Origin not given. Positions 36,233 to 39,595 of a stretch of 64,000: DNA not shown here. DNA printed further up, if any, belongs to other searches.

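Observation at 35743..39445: Candidate defence cassette: PHP nuclease/phosphoesterase fused to an SMC-like ABC ATPase, plus a tightly coupled unknown membrane-anchored protein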

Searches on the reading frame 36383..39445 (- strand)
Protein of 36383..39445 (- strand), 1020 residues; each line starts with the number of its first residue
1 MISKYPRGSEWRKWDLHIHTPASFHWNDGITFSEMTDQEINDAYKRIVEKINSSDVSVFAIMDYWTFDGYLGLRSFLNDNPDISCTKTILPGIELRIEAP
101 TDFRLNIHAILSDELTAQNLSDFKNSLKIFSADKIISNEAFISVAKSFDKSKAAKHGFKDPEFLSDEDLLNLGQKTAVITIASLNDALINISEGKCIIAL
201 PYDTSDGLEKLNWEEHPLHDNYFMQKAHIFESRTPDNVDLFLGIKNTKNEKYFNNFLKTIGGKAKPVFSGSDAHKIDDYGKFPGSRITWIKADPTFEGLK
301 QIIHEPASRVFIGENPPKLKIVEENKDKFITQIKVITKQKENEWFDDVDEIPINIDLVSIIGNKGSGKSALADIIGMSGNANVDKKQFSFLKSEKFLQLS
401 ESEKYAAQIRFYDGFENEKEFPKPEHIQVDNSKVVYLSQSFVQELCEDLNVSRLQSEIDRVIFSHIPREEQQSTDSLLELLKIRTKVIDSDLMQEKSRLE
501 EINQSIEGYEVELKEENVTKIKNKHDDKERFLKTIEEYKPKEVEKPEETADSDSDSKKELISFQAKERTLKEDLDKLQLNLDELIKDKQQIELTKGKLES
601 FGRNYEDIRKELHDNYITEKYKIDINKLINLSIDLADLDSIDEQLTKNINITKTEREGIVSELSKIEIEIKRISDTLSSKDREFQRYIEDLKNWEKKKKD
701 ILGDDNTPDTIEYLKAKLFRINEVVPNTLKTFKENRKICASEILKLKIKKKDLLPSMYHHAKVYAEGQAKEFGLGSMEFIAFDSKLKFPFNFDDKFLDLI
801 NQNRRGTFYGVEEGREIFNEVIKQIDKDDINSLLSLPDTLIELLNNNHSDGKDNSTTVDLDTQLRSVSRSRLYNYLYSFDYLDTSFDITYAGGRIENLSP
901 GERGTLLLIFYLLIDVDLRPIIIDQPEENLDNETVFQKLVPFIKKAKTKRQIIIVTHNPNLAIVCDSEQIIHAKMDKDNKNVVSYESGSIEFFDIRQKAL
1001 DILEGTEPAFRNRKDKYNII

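Call 3: search_protein_families(library=pfam, proteins=[window:36383-39445:-], max_evalue=0.1)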
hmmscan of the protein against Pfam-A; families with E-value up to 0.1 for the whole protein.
window:36383-39445:- (1020 aa): 3 families
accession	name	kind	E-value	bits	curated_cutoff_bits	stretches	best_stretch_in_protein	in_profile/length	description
PF02463.25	SMC_N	-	4.8e-08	33.1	40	1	350-975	19-213/220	RecF/RecN/SMC N terminal domain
PF13555.12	AAA_29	-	0.017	15.3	27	1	345-373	12-40/61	P-loop containing region of AAA domain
PF04201.20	TPD52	-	0.079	13.7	25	1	651-684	1-34/108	Tumour protein D52 family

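Call 4: search_protein_families(library=padloc, proteins=[window:36383-39445:-], max_evalue=0.1)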
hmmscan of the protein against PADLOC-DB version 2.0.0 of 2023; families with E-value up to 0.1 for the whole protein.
window:36383-39445:- (1020 aa): 5 families
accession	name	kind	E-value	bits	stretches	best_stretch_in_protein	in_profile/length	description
PDLC02208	Ppl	-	1.9e-25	87.2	2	583-1015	471-890/894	-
PDLC04135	mad3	-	2.4e-14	51.7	1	347-984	15-349/374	mads_3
PDLC04678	PDC-M49A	-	2.9e-07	27.1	1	921-990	572-642/681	-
PDLC04174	HEC-01A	-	0.00033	18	1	898-985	147-235/264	-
PDLC00276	PtuA1|PtuA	-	0.0056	14.1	1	921-1003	99-176/239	AAA ATPase domain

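Call 5: search_protein_families(library=ncbifam, proteins=[window:36383-39445:-], max_evalue=0.1)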
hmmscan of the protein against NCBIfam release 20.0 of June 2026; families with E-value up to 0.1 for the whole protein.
window:36383-39445:- (1020 aa): 24 families
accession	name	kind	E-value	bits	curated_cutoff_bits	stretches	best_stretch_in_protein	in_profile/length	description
NF045780.1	TrlF_fam_ATP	equivalog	8.7e-177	590.7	350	1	7-1018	1-944/944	TrlF family AAA-like ATPase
NF045781.1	Spaf1101_AAA_ATP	equivalog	4.4e-37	128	475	2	618-1018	427-833/836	Spaf_1101 family AAA-like ATPase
NF042955.1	Ppl_antiphage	equivalog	2e-29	102.2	1000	2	893-1014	762-879/882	anti-phage protein Ppl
TIGR03608.1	L_ocin_972_ABC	subfamily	4.1e-09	36.2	254.85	2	894-967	131-202/206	putative bacteriocin export ABC transporter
NF038007.1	ABC_ATP_DarD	equivalog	1.9e-06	27.5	375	1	338-406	14-79/218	darobactin export ABC transporter ATP-binding protein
TIGR02868.1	CydC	equivalog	1.7e-05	23.7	329.05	1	892-959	466-530/530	thiol reductant ABC exporter subunit CydC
TIGR02211.1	LolD_lipo_ex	equivalog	3.8e-05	23.3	307.75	0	897-966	141-209/221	lipoprotein-releasing ABC transporter ATP-binding protein LolD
TIGR01842.1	type_I_sec_PrtD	subfamily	3.8e-05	22.4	510.15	0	896-970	453-525/544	type I secretion system permease/ATPase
NF040873.1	AztA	equivalog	0.00016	21.3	220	0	892-963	114-183/191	zinc ABC transporter ATP-binding protein AztA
TIGR04521.1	ECF_ATPase_2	equivalog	0.00063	18.9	330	0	356-375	32-51/279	energy-coupling factor transporter ATPase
NF008428.0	PRK11264.1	equivalog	0.00094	18.5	406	0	920-962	165-207/250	L-cystine ABC transporter ATP-binding protein TcyN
NF008364.0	PRK11160.1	equivalog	0.0011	17.6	630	1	892-959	473-535/575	heme ABC transporter ATP-binding protein/permease CydC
TIGR02857.1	CydD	equivalog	0.0018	17.3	435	1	892-967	453-525/529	thiol reductant ABC exporter subunit CydD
NF007826.0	PRK10535.1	equivalog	0.0039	15.5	966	0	356-380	35-59/648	macrolide ABC transporter ATP-binding protein/permease MacB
TIGR03375.1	type_I_sec_LssB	subfamily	0.004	15.5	693.1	0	895-966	601-669/696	type I secretion system permease/ATPase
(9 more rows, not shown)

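Call 7: search_solved_structures(query=window:36383-39445:-, max_evalue=0.01)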
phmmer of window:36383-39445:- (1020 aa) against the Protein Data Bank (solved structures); distinct sequences matched with E-value up to 0.01: 2.
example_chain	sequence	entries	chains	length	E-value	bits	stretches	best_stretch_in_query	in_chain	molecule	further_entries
9w2w_D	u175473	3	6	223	7.9e-05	24.2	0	357-434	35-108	LolD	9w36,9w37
9w35_C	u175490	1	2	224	8e-05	24.2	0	357-434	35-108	LolD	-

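Call 8: search_protein_families(library=phrogs, proteins=[window:36383-39445:-], max_evalue=0.01)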
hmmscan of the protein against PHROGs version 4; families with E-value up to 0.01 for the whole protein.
window:36383-39445:- (1020 aa): 2 families
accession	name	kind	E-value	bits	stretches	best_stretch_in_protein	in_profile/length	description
phrog_7507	-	unknown function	9.1e-06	26.2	1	895-977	383-465/483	-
phrog_15167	-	other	0.001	19.5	1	920-974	147-202/211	ATPase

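Call 13: find_homologous_proteins(query=window:36383-39445:-, max_evalue=1e-10)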
Query window:36383-39445:- (1020 aa): 6567 proteins with E <= 1e-10 among 8000 candidates; the best 120 are listed.
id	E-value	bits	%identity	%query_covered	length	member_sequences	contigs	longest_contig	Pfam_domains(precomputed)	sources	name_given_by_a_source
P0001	0.0e+0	2260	100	100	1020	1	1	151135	PF02463.26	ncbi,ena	-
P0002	0.0e+0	1100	52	100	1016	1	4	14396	-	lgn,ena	-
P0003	2.7e-258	878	45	99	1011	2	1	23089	PF02463.26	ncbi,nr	ncbi:MAG: AAA family ATPase [Ignavibacteriales bacterium]|nr:AAA family ATPase [Ignavibacteriales ba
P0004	6.2e-224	764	41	100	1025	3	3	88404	PF13304.13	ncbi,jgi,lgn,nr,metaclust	ncbi:MAG: ATPase involved in DNA repair [Parcubacteria bacterium C7867-001]|nr:MAG: ATPase involved 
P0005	6.7e-224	764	40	99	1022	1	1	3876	PF02463.26,PF13304.13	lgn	-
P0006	9.8e-223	760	39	100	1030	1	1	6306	PF02463.26,PF13304.13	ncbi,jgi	-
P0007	1.2e-222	760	39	99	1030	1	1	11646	PF02463.26,PF13304.13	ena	-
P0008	4.2e-222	758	41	99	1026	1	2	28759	PF02463.26,PF13304.13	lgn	-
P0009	5.2e-222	758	41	99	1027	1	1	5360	PF02463.26,PF13304.13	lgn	-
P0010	2.1e-221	756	50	75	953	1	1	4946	-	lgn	-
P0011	3.3e-221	755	41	99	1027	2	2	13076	PF13304.13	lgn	-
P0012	3.8e-220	752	40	99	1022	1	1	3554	PF13175.13,PF02463.26,PF13304.13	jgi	-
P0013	4.9e-220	752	39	100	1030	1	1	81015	PF02463.26,PF13304.13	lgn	-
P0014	9.8e-220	751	39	99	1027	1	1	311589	PF13304.13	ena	-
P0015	1.2e-219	750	40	99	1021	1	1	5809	PF02463.26,PF13304.13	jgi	-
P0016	1.2e-219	750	40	99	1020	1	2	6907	PF02463.26,PF13304.13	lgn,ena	-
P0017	1.2e-218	747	40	100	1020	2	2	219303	PF02463.26,PF13304.13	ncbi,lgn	-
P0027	4.7e-216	738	40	99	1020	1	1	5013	PF13175.13,PF02463.26,PF13304.13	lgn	-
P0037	5.0e-215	735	39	99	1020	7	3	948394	PF13175.13,PF02463.26,PF13304.13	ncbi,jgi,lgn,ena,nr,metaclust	ncbi:MAG TPA: hypothetical protein VKC61_24990 [Pyrinomonadaceae bacterium]|nr:hypothetical protein 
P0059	4.1e-211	722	38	99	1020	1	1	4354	PF02463.26,PF13304.13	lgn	-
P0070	5.1e-210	718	39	100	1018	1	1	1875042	PF02463.26,PF13304.13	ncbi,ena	-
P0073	1.2e-209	717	39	99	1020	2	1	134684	PF13175.13,PF02463.26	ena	-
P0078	3.0e-209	716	39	99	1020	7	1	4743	PF02463.26,PF13304.13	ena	-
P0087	1.8e-208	713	39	99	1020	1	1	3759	PF13175.13,PF02463.26,PF13304.13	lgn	-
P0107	8.6e-207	708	39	99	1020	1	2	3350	PF02463.26,PF13304.13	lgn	-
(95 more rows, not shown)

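Call 16: find_related_loci(query=window:36383-39445:-, collection=genome_contigs, flank=6000)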
Query window:36383-39445:- (1020 aa) in genome_contigs; peptide patterns used: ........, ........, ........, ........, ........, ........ (x = any residue, [..] = any of these).
171 stretches matched a pattern; 97 encode a relative of the query (tblastn E <= 1e-3); the best 80 are kept; 80 distinct loci.
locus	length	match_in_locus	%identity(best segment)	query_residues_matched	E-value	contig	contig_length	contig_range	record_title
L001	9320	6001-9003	45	8-1017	0e+0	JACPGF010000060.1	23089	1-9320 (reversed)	MAG: Ignavibacteriales bacterium isolate NC_groundwater_380_Ag_B-0.1um_41_8 GD18-4_B1_scaffold_187399, whole genome shot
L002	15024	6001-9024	39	6-1017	0e+0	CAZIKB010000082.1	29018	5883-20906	MAG TPA_asm: uncultured Cytophagia bacterium isolate binchicken_co121_9 genome assembly, contig: NODE_786_length_29018_c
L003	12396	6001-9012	37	6-1017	0e+0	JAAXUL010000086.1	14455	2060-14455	MAG: Chloroflexales bacterium isolate W4_Combined_metabat2_035 W4_Combined_metabat2_035_NODE_1037, whole genome shotgun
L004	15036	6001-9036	37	6-1017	0e+0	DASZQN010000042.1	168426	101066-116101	MAG TPA_asm: Opitutaceae bacterium isolate SMAG_U5999 k141_422348, whole genome shotgun sequence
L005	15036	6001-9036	37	6-1017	0e+0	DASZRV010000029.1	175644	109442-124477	MAG TPA_asm: Lacunisphaera sp. isolate SMAG_U6033 k141_633067, whole genome shotgun sequence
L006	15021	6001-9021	39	6-1015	0e+0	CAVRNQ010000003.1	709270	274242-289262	MAG: uncultured Acidobacteriota bacterium isolate MFD03726.bin.1.212 genome assembly, contig: contig_10640, whole genome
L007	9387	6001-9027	38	4-1020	0e+0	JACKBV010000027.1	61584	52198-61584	MAG: Ardenticatenaceae bacterium isolate HK-STAS-CHLO-30 HK-STAS-CHLO-30_27, whole genome shotgun sequence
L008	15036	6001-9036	36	8-1017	0e+0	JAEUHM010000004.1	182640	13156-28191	MAG: Verrucomicrobiaceae bacterium isolate new MAG-17 k141_3215638, whole genome shotgun sequence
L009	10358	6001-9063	35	8-1017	0e+0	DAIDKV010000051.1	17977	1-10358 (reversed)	MAG TPA_asm: Planctomycetales bacterium isolate clean412 k141_1261187, whole genome shotgun sequence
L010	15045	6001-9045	36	8-1018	0e+0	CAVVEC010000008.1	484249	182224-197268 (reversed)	MAG: uncultured Acidobacteriota bacterium isolate MFD02248.bin.2.91 genome assembly, contig: contig_40306, whole genome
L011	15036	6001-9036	36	1-1018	0e+0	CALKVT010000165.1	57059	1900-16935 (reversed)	MAG TPA_asm: uncultured Myxococcales bacterium isolate SRR1506987_bin.35_CONCOCT_v1.1_MAG genome assembly, contig: ERZ76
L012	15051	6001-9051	35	7-1017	0e+0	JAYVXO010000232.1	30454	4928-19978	MAG: Fimbriiglobus sp. isolate GL85_DN_metabat_129_sub GL85_DN_metabat_129_sub_231, whole genome shotgun sequence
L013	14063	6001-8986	38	7-1017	0e+0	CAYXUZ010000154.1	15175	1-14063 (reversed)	MAG TPA_asm: uncultured Ardenticatenaceae bacterium isolate binchicken_co179_187 genome assembly, contig: NODE_7745_leng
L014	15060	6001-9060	35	3-1017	1e-176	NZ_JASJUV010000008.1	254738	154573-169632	Pseudoalteromonas ardens strain R96 NODE_8_length_254738_cov_24.824996, whole genome shotgun sequence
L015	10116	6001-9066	34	6-1018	3e-172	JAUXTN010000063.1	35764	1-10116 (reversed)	MAG: Pseudomonadota bacterium isolate C13_maxbin.099 C13_k141_262711, whole genome shotgun sequence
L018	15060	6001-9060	33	7-1018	9e-165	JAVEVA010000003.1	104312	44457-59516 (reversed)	MAG: Thauera sp. isolate BF4_105 NODE_510_length_104312_cov_12.964026_Biofilm4, whole genome shotgun sequence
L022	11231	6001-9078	34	1-1018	1e-164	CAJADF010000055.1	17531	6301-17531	MAG: uncultured Methylococcaceae bacterium isolate A-3_bin-273 genome assembly, contig: bin-273:055/134, whole genome sh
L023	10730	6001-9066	35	4-1018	2e-164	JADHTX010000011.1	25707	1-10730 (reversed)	MAG: Methylobacter sp. isolate BS150m-G31 BS-150m-C1603, whole genome shotgun sequence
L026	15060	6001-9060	34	7-1018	4e-163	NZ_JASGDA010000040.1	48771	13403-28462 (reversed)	MAG: Acidovorax sp. isolate 1M002 JMF-2106-05-0001A.bin.2_39, whole genome shotgun sequence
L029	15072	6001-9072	33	2-1018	1e-162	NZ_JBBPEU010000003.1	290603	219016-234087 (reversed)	Shimia sp. SDUM112013 scaffold_3_length=290604, whole genome shotgun sequence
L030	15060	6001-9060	34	7-1018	1e-162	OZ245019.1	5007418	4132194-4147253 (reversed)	MAG: Sedimenticolaceae bacterium isolate 589e57f1-2ac3-4055-bd81-a33b47c3c60b genome assembly, chromosome: 1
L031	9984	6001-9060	33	7-1018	5e-163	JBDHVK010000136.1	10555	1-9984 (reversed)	MAG: Gemmatimonas sp. isolate AS-MICRO-3CA.212 NODE_30793_length_10555_cov_18.936745, whole genome shotgun sequence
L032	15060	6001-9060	34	7-1018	5e-163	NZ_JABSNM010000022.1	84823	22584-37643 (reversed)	Sphaerotilus uruguayifluvii strain C29 Ga0416762_22, whole genome shotgun sequence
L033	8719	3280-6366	34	1-1018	2e-162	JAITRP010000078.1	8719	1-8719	MAG: Zoogloeaceae bacterium isolate Roe453_bin30 k119_3698297, whole genome shotgun sequence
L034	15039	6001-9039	32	1-1017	2e-162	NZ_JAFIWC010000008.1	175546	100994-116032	Xanthomonas sp. strain AmX2 NODE_8_length_175546_cov_56.672945, whole genome shotgun sequence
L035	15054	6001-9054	34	7-1018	6e-162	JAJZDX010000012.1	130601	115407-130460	MAG: Proteobacteria bacterium isolate JA6.bin23 NODE_91_length_130601_cov_27.025062, whole genome shotgun sequence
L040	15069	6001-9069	35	4-1018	2e-160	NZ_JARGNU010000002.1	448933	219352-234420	MAG: Zhongshania sp. isolate bin_bo_oilr1.030 NODE_12_length_448933_cov_24.623608, whole genome shotgun sequence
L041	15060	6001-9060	33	7-1018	1e-160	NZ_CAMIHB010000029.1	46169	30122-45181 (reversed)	MAG: uncultured Rhodoferax sp. isolate ol8bDytMBR_bin.36.MAG NODE_454_length_46169_cov_62.826192, whole genome shotgun s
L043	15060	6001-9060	33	7-1018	3e-160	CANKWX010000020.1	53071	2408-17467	MAG: Burkholderiales bacterium isolate ZE-Jul18-64 genome assembly, contig: ZE-Jul18-C248, whole genome shotgun sequence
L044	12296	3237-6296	33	7-1018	1e-159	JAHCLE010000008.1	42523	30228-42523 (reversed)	MAG: Burkholderiales bacterium isolate TGS_PRO46 PRO46_8, whole genome shotgun sequence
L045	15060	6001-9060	34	7-1018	3e-159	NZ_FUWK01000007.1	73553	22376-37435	Nitrosomonas europaea strain ATCC 25978, whole genome shotgun sequence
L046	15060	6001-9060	33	7-1018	3e-159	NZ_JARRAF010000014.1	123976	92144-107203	Parachitinimonas caeni strain DQS-5 NODE_14_length_123976_cov_82.920912, whole genome shotgun sequence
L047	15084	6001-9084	33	1-1018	6e-159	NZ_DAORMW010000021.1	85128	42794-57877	MAG: Accumulibacter sp. isolate AMR_MDS_5463 NODE_180_length_85128_cov_54.206376, whole genome shotgun sequence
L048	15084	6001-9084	33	1-1018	6e-159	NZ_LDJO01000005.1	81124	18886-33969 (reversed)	Stenotrophomonas acidaminiphila strain JCM 13310 contig_5, whole genome shotgun sequence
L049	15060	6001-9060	33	7-1018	8e-159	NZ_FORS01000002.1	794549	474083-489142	Stutzerimonas kunmingensis strain DSM 25974, whole genome shotgun sequence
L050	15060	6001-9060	34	7-1018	5e-158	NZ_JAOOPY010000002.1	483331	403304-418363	Variovorax sp. N23 scaffold2, whole genome shotgun sequence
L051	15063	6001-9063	33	7-1018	8e-158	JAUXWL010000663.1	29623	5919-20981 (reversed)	MAG: Anaerolineales bacterium isolate C15_maxbin.104 C15_k141_354151, whole genome shotgun sequence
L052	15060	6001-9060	33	7-1018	8e-158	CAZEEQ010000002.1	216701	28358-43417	MAG TPA_asm: uncultured Paraperlucidibaca sp. isolate binchicken_co328_94 genome assembly, contig: NODE_35_length_216701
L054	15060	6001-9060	33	7-1018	3e-155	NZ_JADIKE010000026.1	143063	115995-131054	Dyella flava strain DHOC52 NODE_13_length_143063_cov_134.223051, whole genome shotgun sequence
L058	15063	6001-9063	33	7-1018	3e-160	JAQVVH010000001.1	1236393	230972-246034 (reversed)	MAG: Gallionella sp. isolate STF1_75 NODE_1_length_1236393_cov_19.316709_Sandtown_F1, whole genome shotgun sequence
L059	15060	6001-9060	33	7-1018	1e-163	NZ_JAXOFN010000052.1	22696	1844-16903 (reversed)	Massilia luteola strain NEAU-G-C5 Scaffold49_1, whole genome shotgun sequence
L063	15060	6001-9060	34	7-1018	1e-166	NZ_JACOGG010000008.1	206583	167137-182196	Undibacterium rugosum strain CY7W NODE_8_length_206583_cov_42.287805_8, whole genome shotgun sequence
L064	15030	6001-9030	40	6-1017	0e+0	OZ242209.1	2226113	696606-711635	MAG: Dehalococcoidia bacterium isolate eb4fe781-1ab0-44ac-a056-53c44a0a8a70 genome assembly, chromosome: 1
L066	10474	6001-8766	53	4-1018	1e-118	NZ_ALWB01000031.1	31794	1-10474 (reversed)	Pseudanabaena biceps PCC 7429 scaffold_00031, whole genome shotgun sequence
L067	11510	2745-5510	53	4-1018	1e-118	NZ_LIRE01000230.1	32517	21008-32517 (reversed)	Pseudanabaena sp. 'Roaring Creek' contig-390, whole genome shotgun sequence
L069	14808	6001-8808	47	4-1018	4e-114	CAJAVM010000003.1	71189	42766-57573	uncultured bacterium isolate Loc080925-6m_bin-0519 genome assembly, contig: bin-0519:03/27, whole genome shotgun sequenc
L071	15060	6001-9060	34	7-1018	2e-165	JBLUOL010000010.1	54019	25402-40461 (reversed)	Pseudomonas sp. GW6 NODE_10_length_54019_cov_8.647288, whole genome shotgun sequence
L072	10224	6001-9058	34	7-1018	3e-111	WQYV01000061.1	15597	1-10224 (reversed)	MAG: Betaproteobacteria bacterium isolate Emb289P4bin32 Ga0123357_10005148, whole genome shotgun sequence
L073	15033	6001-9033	32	4-1018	9e-171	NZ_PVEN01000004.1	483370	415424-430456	Paraburkholderia sp. BL21I4N1 Ga0139065_104, whole genome shotgun sequence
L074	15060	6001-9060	34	7-1018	5e-164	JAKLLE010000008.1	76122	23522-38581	MAG: Giesbergeria sp. isolate MAG.32 MAG.32-scaffold_376, whole genome shotgun sequence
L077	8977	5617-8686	32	4-1018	4e-144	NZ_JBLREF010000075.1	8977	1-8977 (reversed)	Erwinia tasmaniensis strain PPS120 PPS120_S155_L001_(paired)_contig_75, whole genome shotgun sequence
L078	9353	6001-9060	33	7-1018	4e-163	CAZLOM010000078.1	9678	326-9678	MAG TPA_asm: uncultured Piscirickettsiaceae bacterium isolate SRP272421_co3_39 genome assembly, contig: NODE_22349_lengt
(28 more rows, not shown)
